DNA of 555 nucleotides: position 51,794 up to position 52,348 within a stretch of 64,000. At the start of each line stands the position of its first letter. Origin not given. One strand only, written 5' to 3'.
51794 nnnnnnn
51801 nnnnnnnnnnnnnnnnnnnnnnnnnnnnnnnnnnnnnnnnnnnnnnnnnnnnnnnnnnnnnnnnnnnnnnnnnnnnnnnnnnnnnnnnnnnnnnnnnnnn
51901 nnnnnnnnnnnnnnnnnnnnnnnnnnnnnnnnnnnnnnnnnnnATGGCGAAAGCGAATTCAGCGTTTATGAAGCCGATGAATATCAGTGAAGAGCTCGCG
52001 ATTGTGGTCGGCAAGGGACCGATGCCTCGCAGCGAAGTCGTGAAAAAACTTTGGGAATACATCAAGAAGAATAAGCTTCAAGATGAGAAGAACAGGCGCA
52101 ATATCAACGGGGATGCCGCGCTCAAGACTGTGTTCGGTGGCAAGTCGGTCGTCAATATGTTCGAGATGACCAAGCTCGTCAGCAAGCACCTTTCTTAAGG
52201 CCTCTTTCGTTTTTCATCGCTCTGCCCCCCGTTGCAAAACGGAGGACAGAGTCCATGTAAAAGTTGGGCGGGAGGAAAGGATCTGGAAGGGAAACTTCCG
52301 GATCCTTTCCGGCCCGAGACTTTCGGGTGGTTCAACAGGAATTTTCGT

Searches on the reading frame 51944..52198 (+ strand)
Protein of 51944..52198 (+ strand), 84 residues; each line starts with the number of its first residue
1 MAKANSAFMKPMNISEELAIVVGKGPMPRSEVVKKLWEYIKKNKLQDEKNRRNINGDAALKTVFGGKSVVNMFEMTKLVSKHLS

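Call 6: search_protein_families(library=pfam, proteins=[window:51944-52198:+])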
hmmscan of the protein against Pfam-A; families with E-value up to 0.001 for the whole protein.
window:51944-52198:+ (84 aa): 1 family
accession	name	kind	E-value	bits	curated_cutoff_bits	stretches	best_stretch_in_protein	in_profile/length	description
PF02201.23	SWIB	-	9e-30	102.7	25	1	10-83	1-74/74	SWIB/MDM2 domain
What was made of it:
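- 51944..52198 (+): SWIB gene copy 1 (84 aa). Pfam PF02201, E 9e-30 (call 6).
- Checked: Two SWIB genes exist (Pfam PF02201, E 9e-30 and 2e-29, call 6): 51944-52198 (84 aa) and 60420-60698 (92 aa).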

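Call 14: find_homologous_proteins(query=window:51944-52195:+)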
Query window:51944-52195:+ (84 aa): 8000 proteins with E <= 0.001 among 8000 candidates; the best 120 are listed.
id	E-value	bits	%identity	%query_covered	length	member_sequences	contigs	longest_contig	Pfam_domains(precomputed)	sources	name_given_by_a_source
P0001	5.5e-47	174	100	100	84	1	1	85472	PF02201.24,PF26291.1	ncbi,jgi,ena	-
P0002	1.4e-45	170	98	100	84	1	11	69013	PF02201.24,PF26291.1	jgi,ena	-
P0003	2.1e-45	169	96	100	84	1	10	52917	PF02201.24,PF26291.1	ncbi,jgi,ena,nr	ncbi:MAG: SWIB/MDM2 domain-containing protein [Candidatus Omnitrophica bacterium]|jgi:chromatin remo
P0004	7.2e-45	167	95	100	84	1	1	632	PF02201.24,PF26291.1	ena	-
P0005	1.4e-44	166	96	100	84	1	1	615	PF02201.24,PF26291.1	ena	-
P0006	6.3e-43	161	92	100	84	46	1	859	PF02201.24,PF26291.1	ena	-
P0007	1.5e-42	160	93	100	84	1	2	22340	PF02201.24,PF26291.1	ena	-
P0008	1.5e-42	160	92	100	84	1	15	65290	PF02201.24,PF26291.1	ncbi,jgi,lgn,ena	-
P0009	1.8e-42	160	92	100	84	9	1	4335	PF02201.24,PF26291.1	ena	-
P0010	5.0e-42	158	89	100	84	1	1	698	PF02201.24,PF26291.1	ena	-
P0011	6.3e-42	158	90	100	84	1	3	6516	PF02201.24,PF26291.1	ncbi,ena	-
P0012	7.5e-42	158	89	100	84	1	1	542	PF02201.24,PF26291.1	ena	-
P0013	1.0e-41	157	89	100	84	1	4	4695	PF02201.24,PF26291.1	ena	-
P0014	1.1e-41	157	90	100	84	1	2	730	PF02201.24,PF26291.1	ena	-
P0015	1.2e-41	157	88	100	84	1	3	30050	PF02201.24,PF26291.1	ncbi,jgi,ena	ncbi:MAG: SWIB/MDM2 domain-containing protein [Candidatus Omnitrophota bacterium]|jgi:chromatin remo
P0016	1.2e-41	157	88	100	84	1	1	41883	PF02201.24,PF26291.1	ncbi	ncbi:MAG: SWIB/MDM2 domain-containing protein [Candidatus Omnitrophota bacterium]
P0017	1.3e-41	157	89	100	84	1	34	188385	PF02201.24,PF26291.1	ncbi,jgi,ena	-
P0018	1.4e-41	157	90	100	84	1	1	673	PF02201.24,PF26291.1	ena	-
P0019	1.4e-41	157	89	100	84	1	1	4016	PF02201.24,PF26291.1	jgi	jgi:upstream activation factor subunit UAF30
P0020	1.5e-41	157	89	100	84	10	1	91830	PF02201.24,PF26291.1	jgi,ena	-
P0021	1.6e-41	157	89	100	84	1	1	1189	PF02201.24,PF26291.1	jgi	jgi:chromatin remodeling complex protein RSC6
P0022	1.6e-41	157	88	100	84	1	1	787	PF02201.24,PF26291.1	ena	-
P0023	1.7e-41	157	89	100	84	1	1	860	PF02201.24,PF26291.1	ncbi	-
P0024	1.7e-41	157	87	100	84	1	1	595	PF02201.24,PF26291.1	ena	-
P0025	1.8e-41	157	89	100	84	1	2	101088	PF02201.24,PF26291.1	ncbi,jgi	jgi:chromatin remodeling complex protein RSC6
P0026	2.6e-41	156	88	100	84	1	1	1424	PF02201.24,PF26291.1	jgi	jgi:chromatin remodeling complex protein RSC6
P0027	3.4e-41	156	89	100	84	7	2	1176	PF02201.24,PF26291.1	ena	-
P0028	4.3e-41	155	88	100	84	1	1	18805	PF02201.24,PF26291.1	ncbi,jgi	ncbi:MAG: SWIB/MDM2 domain-containing protein [Candidatus Omnitrophota bacterium]|jgi:chromatin remo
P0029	4.3e-41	155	88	100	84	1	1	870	PF02201.24,PF26291.1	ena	-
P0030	4.5e-41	155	88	100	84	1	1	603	PF02201.24,PF26291.1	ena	-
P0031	4.6e-41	155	88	100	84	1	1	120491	PF02201.24,PF26291.1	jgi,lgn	-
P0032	5.0e-41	155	88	100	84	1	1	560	PF02201.24,PF26291.1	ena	-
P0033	5.6e-41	155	88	100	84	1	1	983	PF02201.24,PF26291.1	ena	-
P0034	5.7e-41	155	89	100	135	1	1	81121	PF02201.24,PF26291.1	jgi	-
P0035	5.9e-41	155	87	100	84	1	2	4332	PF02201.24,PF26291.1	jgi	jgi:upstream activation factor subunit UAF30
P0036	6.2e-41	155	87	100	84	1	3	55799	PF02201.24,PF26291.1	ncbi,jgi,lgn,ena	-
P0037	8.9e-41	154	88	100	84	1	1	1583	PF02201.24,PF26291.1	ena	-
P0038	9.2e-41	154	88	100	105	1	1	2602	PF02201.24,PF26291.1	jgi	-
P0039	9.3e-41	154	88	100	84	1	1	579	PF02201.24,PF26291.1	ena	-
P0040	9.4e-41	154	88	100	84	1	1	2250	PF02201.24,PF26291.1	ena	-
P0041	9.4e-41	154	89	100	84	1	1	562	PF02201.24,PF26291.1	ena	-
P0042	1.0e-40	154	90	100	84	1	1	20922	PF02201.24,PF26291.1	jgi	jgi:chromatin remodeling complex protein RSC6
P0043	1.1e-40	154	86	100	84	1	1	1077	PF02201.24,PF26291.1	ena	-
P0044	1.1e-40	154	87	100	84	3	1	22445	PF02201.24,PF26291.1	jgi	jgi:chromatin remodeling complex protein RSC6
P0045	1.4e-40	154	88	100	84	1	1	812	PF02201.24,PF26291.1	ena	-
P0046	1.4e-40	154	88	100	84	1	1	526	PF02201.24,PF26291.1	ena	-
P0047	1.5e-40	154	87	100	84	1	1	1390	PF02201.24,PF26291.1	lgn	-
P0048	1.6e-40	153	87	100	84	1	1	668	PF02201.24,PF26291.1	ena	-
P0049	1.9e-40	153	87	100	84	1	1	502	PF02201.24,PF26291.1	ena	-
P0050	2.0e-40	153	87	100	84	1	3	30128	PF02201.24,PF26291.1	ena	-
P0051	2.2e-40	153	87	100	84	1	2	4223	PF02201.24,PF26291.1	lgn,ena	-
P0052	2.2e-40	153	86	100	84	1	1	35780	PF02201.24,PF26291.1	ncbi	ncbi:MAG: SWIB/MDM2 domain-containing protein [Candidatus Omnitrophota bacterium]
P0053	2.4e-40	153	87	100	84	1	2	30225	PF02201.24,PF26291.1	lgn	-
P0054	3.0e-40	153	87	100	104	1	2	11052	PF02201.24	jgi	jgi:chromatin remodeling complex protein RSC6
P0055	3.2e-40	153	86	100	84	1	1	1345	PF02201.24,PF26291.1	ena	-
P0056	3.7e-40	152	88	100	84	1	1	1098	PF02201.24,PF26291.1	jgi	jgi:upstream activation factor subunit UAF30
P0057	3.8e-40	152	86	100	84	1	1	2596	PF02201.24,PF26291.1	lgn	-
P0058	3.9e-40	152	87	99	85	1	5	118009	PF02201.24,PF26291.1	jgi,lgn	-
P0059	4.2e-40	152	87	100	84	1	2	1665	PF02201.24,PF26291.1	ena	-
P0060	4.6e-40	152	87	100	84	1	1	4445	PF02201.24,PF26291.1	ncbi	-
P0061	4.7e-40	152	87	100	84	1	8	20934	PF02201.24,PF26291.1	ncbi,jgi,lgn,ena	-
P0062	4.8e-40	152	88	100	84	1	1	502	PF02201.24,PF26291.1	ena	-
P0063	5.1e-40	152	86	100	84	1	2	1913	PF02201.24,PF26291.1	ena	-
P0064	5.3e-40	152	86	100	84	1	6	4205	PF02201.24,PF26291.1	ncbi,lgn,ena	-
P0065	5.4e-40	152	86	100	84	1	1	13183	PF02201.24,PF26291.1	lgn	-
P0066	5.5e-40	152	86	100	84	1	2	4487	PF02201.24,PF26291.1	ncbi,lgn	-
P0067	5.6e-40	152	87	100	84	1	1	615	PF02201.24,PF26291.1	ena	-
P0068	5.8e-40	152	87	100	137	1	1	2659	PF02201.24,PF26291.1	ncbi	-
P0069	6.0e-40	152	88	100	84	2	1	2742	PF02201.24,PF26291.1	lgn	-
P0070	6.2e-40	152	86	100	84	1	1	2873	PF02201.24,PF26291.1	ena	-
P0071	6.3e-40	152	87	100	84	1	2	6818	PF02201.24,PF26291.1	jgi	jgi:chromatin remodeling complex protein RSC6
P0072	6.8e-40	151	87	100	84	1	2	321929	PF02201.24,PF26291.1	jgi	jgi:chromatin remodeling complex protein RSC6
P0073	7.0e-40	151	86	100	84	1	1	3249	PF02201.24,PF26291.1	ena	-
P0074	7.0e-40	151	85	100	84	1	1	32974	PF02201.24,PF26291.1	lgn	-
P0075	7.1e-40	151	87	100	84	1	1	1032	PF02201.24,PF26291.1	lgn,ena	-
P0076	7.2e-40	151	87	99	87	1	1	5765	PF02201.24,PF26291.1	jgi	jgi:chromatin remodeling complex protein RSC6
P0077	7.2e-40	151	87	100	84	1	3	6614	PF02201.24,PF26291.1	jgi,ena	-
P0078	7.8e-40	151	87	100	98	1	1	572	PF02201.24,PF26291.1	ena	-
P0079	8.2e-40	151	86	100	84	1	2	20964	PF02201.24,PF26291.1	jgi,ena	-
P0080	8.2e-40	151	87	100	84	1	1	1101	PF02201.24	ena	-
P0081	8.3e-40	151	86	100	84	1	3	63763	PF02201.24,PF26291.1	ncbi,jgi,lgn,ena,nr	ncbi:MAG TPA: SWIB/MDM2 domain-containing protein [Candidatus Omnitrophota bacterium]|nr:SWIB/MDM2 d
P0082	9.2e-40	151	86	100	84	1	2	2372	PF02201.24,PF26291.1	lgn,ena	-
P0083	9.6e-40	151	88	99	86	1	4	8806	PF02201.24,PF26291.1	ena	-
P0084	9.9e-40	151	87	100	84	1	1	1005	PF02201.24,PF26291.1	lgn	-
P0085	1.0e-39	151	89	100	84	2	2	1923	PF02201.24,PF26291.1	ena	-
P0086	1.0e-39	151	86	100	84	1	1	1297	PF02201.24,PF26291.1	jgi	jgi:chromatin remodeling complex protein RSC6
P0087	1.1e-39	151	86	100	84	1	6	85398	PF02201.24,PF26291.1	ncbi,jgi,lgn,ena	jgi:chromatin remodeling complex protein RSC6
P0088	1.1e-39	151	86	100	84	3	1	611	PF02201.24,PF26291.1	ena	-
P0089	1.1e-39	151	87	99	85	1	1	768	PF02201.24,PF26291.1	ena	-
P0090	1.2e-39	151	87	100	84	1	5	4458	PF02201.24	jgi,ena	-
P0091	1.3e-39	151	86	100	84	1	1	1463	PF02201.24,PF26291.1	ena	-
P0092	1.4e-39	150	87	100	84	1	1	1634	PF02201.24,PF26291.1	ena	-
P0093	1.5e-39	150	87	100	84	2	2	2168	PF02201.24,PF26291.1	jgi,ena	jgi:chromatin remodeling complex protein RSC6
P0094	1.6e-39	150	86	100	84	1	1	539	PF02201.24,PF26291.1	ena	-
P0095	1.7e-39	150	87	100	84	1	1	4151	PF02201.24,PF26291.1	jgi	-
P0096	1.7e-39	150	86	100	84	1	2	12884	PF02201.24,PF26291.1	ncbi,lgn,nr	ncbi:MAG: SWIB/MDM2 domain-containing protein [Candidatus Omnitrophica bacterium]|nr:SWIB/MDM2 domai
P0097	1.8e-39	150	86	100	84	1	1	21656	PF02201.24,PF26291.1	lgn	-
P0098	1.8e-39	150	88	98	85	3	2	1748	PF02201.24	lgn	-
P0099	1.9e-39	150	85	100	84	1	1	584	PF02201.24,PF26291.1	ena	-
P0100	2.3e-39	150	86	100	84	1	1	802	PF02201.24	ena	-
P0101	2.4e-39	150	85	100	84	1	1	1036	PF02201.24,PF26291.1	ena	-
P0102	2.4e-39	150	86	100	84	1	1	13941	PF02201.24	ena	-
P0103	2.4e-39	150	85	100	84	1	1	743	PF02201.24,PF26291.1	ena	-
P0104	2.4e-39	150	87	100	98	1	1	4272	PF02201.24,PF26291.1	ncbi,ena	-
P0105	2.5e-39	150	87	100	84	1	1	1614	PF02201.24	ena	-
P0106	2.5e-39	150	86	100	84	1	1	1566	PF02201.24,PF26291.1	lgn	-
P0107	2.7e-39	150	85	100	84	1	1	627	PF02201.24,PF26291.1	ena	-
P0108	3.0e-39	149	85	100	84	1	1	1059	PF02201.24,PF26291.1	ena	-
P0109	3.1e-39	149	86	100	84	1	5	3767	PF02201.24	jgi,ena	-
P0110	3.2e-39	149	85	100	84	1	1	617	PF02201.24,PF26291.1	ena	-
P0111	3.2e-39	149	85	100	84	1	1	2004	PF02201.24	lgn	-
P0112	3.4e-39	149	87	100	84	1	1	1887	PF02201.24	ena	-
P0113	3.5e-39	149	86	100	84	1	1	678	PF02201.24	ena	-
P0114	3.6e-39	149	88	100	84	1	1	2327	PF02201.24,PF26291.1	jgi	jgi:upstream activation factor subunit UAF30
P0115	3.6e-39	149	85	100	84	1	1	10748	PF02201.24,PF26291.1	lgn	-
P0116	3.6e-39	149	87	98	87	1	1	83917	PF02201.24,PF26291.1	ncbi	-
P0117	3.7e-39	149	86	100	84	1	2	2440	PF02201.24,PF26291.1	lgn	-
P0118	4.0e-39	149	85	100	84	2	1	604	PF02201.24,PF26291.1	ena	-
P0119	4.1e-39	149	87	100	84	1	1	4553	PF02201.24,PF26291.1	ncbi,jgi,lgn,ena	jgi:chromatin remodeling complex protein RSC6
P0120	4.1e-39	149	89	98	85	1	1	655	PF02201.24,PF26291.1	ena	-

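Call 15: find_related_loci(query=window:51944-52195:+, collection=genome_contigs, flank=2500)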
Query window:51944-52195:+ (84 aa) in genome_contigs; peptide patterns used: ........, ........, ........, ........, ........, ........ (x = any residue, [..] = any of these).
600 stretches matched a pattern (row limit reached: there are more); 555 encode a relative of the query (tblastn E <= 1e-3); the best 80 are kept; 80 distinct loci.
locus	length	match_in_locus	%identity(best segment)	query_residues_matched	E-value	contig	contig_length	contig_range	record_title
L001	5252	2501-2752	88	1-84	4e-48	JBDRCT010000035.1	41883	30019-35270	MAG: Candidatus Omnitrophota bacterium isolate MEGAHIT-group-1.200 k141_4071357, whole genome shotgun sequence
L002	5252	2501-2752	88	1-84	7e-48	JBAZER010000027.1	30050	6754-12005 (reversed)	MAG: Candidatus Omnitrophota bacterium isolate SO_2017_LW3_130 NODE_3716_length_30050_cov_1.678207_LW162_2017, whole gen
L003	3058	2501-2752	88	1-84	4e-48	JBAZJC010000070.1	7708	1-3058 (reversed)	MAG: Candidatus Omnitrophota bacterium isolate SO_2017_LW4_11 scaffold_18299_c1_LW137-91_2017, whole genome shotgun sequ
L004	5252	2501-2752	89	1-84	1e-47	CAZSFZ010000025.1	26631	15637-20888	MAG TPA_asm: uncultured bacterium isolate binchicken_co117_453 genome assembly, contig: NODE_3437_length_26631_cov_23.94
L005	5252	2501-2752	87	1-84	4e-46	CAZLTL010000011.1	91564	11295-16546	MAG TPA_asm: uncultured bacterium isolate SRP300315_co1_21 genome assembly, contig: NODE_125_length_91564_cov_9.059961,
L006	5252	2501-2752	86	1-84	2e-45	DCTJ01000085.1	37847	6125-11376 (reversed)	MAG TPA_asm: Candidatus Omnitrophica bacterium UBA1443 UBA1443_contig_6541, whole genome shotgun sequence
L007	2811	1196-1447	85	1-84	2e-45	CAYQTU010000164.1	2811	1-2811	MAG TPA_asm: uncultured bacterium isolate binchicken_co117_27 genome assembly, contig: NODE_59965_length_2811_cov_4.4894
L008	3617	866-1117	86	1-84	3e-45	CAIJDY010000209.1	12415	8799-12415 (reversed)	MAG: Candidatus Omnitrophica bacterium isolate AM5_bin-0692 genome assembly, contig: bin-0692:209/229, whole genome shot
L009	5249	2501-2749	88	2-84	4e-45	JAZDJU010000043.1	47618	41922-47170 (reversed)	MAG: Candidatus Omnitrophota bacterium isolate MEGAHIT-group-0.500 k141_16257554, whole genome shotgun sequence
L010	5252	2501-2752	83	1-84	3e-44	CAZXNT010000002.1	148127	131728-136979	MAG TPA_asm: uncultured Candidatus Saccharibacteria bacterium isolate SRP302447_co2_43 genome assembly, contig: NODE_369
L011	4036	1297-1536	89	5-84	5e-44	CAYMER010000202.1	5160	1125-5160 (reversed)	MAG TPA_asm: uncultured bacterium isolate binchicken_co18_506 genome assembly, contig: k141_1435415, whole genome shotgu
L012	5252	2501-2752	83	1-84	3e-44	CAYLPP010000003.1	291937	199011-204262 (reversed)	MAG TPA_asm: uncultured bacterium isolate SRP342105_co1_308 genome assembly, contig: NODE_29_length_291937_cov_9.149369,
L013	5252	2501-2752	83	1-84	4e-44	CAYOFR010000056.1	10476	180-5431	MAG TPA_asm: uncultured Candidatus Saccharibacteria bacterium isolate SRP135725_co2_60 genome assembly, contig: k141_162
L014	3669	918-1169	85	1-84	8e-44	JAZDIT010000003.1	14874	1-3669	MAG: Patescibacteria group bacterium isolate MEGAHIT-group-0.42 k141_10694827, whole genome shotgun sequence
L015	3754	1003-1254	85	1-84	1e-43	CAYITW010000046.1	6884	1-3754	MAG TPA_asm: uncultured Candidatus Saccharibacteria bacterium isolate ERP119705_co5_455 genome assembly, contig: NODE_14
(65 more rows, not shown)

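Call 23: find_encoding_contigs(protein=P0017, flank=1500, max_places=10)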
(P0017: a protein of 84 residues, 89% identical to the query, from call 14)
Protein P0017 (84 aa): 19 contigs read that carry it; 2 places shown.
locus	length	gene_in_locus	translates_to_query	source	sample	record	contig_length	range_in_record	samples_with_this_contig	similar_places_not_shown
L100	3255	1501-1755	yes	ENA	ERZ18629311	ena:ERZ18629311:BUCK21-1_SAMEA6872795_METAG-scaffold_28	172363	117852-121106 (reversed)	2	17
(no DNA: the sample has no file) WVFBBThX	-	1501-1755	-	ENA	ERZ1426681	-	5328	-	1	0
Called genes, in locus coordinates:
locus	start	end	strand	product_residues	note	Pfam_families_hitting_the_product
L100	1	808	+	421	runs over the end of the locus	PF00464:SHMT, PF01212:Beta_elim_lyase (weak), PF00155:Aminotran_1_2, PF01053:Cys_Met_Meta_PP (faint)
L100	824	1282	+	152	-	PF22811:Zn_ribbon_NrdR, PF03477:ATP-cone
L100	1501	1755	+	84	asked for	PF02201:SWIB, PF26291:SWIB_eIF2D (weak)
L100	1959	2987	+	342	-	-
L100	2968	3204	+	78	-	-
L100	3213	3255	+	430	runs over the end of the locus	PF00275:EPSP_synthase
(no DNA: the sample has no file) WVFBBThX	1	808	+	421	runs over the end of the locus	PF00464:SHMT, PF01212:Beta_elim_lyase (weak), PF00155:Aminotran_1_2, PF01053:Cys_Met_Meta_PP (faint)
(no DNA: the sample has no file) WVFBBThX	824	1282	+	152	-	PF22811:Zn_ribbon_NrdR, PF03477:ATP-cone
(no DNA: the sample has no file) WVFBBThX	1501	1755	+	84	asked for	PF02201:SWIB, PF26291:SWIB_eIF2D (weak)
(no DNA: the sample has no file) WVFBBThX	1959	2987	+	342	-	-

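Call 24: find_encoding_contigs(protein=P0008, flank=1500, max_places=10)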
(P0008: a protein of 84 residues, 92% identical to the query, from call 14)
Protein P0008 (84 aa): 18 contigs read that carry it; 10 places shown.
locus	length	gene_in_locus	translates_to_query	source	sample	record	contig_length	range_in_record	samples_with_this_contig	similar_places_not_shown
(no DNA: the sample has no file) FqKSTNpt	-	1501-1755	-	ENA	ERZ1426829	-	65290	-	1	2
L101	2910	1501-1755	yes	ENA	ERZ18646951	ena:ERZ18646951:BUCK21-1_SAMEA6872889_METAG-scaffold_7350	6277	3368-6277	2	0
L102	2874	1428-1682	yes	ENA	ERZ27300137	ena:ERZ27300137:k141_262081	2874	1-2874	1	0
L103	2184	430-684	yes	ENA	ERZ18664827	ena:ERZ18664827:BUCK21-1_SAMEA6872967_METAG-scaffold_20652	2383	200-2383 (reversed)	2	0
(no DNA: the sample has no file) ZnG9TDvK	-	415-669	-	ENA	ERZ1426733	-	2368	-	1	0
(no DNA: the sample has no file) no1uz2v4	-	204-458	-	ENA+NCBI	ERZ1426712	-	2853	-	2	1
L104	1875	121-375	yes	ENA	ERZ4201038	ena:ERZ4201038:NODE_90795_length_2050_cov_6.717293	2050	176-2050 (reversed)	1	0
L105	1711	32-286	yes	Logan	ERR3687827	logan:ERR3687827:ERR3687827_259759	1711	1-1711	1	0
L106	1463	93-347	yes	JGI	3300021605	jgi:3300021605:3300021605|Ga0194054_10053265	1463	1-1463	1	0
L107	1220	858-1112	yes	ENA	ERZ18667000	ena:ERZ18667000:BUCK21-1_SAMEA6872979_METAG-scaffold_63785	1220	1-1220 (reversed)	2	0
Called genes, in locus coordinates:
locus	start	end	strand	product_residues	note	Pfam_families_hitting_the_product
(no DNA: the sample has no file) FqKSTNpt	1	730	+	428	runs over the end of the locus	PF00464:SHMT, PF01212:Beta_elim_lyase (weak), PF00155:Aminotran_1_2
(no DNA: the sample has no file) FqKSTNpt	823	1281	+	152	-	PF22811:Zn_ribbon_NrdR, PF03477:ATP-cone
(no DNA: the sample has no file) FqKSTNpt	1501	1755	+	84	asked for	PF02201:SWIB, PF26291:SWIB_eIF2D (weak)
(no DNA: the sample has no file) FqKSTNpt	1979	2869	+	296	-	PF10473:CENP-F_leu_zip (weak)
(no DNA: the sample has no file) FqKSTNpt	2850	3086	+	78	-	-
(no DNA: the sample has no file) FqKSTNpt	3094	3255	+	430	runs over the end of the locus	PF00275:EPSP_synthase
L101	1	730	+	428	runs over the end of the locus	PF00464:SHMT, PF00155:Aminotran_1_2, PF01212:Beta_elim_lyase (faint)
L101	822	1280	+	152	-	PF22811:Zn_ribbon_NrdR, PF03477:ATP-cone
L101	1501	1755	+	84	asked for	PF02201:SWIB, PF26291:SWIB_eIF2D (weak)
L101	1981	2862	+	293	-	-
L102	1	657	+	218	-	?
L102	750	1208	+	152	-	PF22811:Zn_ribbon_NrdR, PF03477:ATP-cone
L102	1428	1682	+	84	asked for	PF02201:SWIB, PF26291:SWIB_eIF2D (weak)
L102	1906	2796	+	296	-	PF10473:CENP-F_leu_zip (weak)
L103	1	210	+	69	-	?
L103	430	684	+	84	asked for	PF02201:SWIB, PF26291:SWIB_eIF2D (weak)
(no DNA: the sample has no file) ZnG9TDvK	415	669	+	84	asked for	PF02201:SWIB, PF26291:SWIB_eIF2D (weak)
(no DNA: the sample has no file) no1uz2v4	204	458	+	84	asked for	PF02201:SWIB, PF26291:SWIB_eIF2D (weak)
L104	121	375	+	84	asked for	PF02201:SWIB, PF26291:SWIB_eIF2D (weak)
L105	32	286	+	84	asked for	PF02201:SWIB, PF26291:SWIB_eIF2D (weak)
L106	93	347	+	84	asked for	PF02201:SWIB, PF26291:SWIB_eIF2D (weak)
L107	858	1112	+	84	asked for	PF02201:SWIB, PF26291:SWIB_eIF2D (weak)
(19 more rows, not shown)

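Call 25: find_encoding_contigs(protein=P0087, flank=1500, max_places=10)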
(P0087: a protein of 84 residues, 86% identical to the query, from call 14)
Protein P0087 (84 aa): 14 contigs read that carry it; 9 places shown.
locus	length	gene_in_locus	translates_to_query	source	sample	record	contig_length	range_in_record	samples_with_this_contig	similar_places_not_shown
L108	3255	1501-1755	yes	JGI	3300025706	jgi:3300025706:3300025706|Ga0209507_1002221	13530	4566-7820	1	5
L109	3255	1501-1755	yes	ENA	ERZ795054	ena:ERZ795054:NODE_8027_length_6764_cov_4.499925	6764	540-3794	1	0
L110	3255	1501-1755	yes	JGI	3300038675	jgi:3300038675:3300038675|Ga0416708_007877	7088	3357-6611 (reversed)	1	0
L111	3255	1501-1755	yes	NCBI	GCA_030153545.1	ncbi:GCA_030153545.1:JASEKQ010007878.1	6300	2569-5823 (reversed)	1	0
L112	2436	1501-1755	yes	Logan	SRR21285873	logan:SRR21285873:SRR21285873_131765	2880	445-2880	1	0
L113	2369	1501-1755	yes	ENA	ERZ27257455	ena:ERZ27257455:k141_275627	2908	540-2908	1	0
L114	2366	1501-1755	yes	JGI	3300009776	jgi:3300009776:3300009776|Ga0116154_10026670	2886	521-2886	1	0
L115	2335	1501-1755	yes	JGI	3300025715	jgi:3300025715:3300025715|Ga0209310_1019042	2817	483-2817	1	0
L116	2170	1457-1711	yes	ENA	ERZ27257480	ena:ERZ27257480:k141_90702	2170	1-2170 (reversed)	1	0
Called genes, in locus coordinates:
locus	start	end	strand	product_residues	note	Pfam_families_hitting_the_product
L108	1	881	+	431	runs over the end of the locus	PF00464:SHMT, PF00155:Aminotran_1_2, PF01053:Cys_Met_Meta_PP (faint)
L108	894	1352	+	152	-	PF22811:Zn_ribbon_NrdR, PF03477:ATP-cone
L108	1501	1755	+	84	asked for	PF02201:SWIB, PF26291:SWIB_eIF2D (weak)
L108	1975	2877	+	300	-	PF10473:CENP-F_leu_zip (weak)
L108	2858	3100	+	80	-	-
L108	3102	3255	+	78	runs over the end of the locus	-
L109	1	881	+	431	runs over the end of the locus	PF00464:SHMT, PF00155:Aminotran_1_2, PF01053:Cys_Met_Meta_PP (faint)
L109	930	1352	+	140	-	PF22811:Zn_ribbon_NrdR, PF03477:ATP-cone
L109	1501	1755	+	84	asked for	PF02201:SWIB, PF26291:SWIB_eIF2D (weak)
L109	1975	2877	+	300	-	PF10473:CENP-F_leu_zip (weak)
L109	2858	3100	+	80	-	-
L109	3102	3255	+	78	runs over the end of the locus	-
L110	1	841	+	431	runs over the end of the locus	PF00464:SHMT, PF00155:Aminotran_1_2, PF01053:Cys_Met_Meta_PP (weak)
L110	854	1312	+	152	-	PF22811:Zn_ribbon_NrdR, PF03477:ATP-cone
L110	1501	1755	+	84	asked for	PF02201:SWIB, PF26291:SWIB_eIF2D (weak)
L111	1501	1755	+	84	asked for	PF02201:SWIB, PF26291:SWIB_eIF2D (weak)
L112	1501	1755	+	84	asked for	PF02201:SWIB, PF26291:SWIB_eIF2D (weak)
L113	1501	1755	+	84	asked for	PF02201:SWIB, PF26291:SWIB_eIF2D (weak)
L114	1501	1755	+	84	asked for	PF02201:SWIB, PF26291:SWIB_eIF2D (weak)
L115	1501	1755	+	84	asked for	PF02201:SWIB, PF26291:SWIB_eIF2D (weak)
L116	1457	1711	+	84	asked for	PF02201:SWIB, PF26291:SWIB_eIF2D (weak)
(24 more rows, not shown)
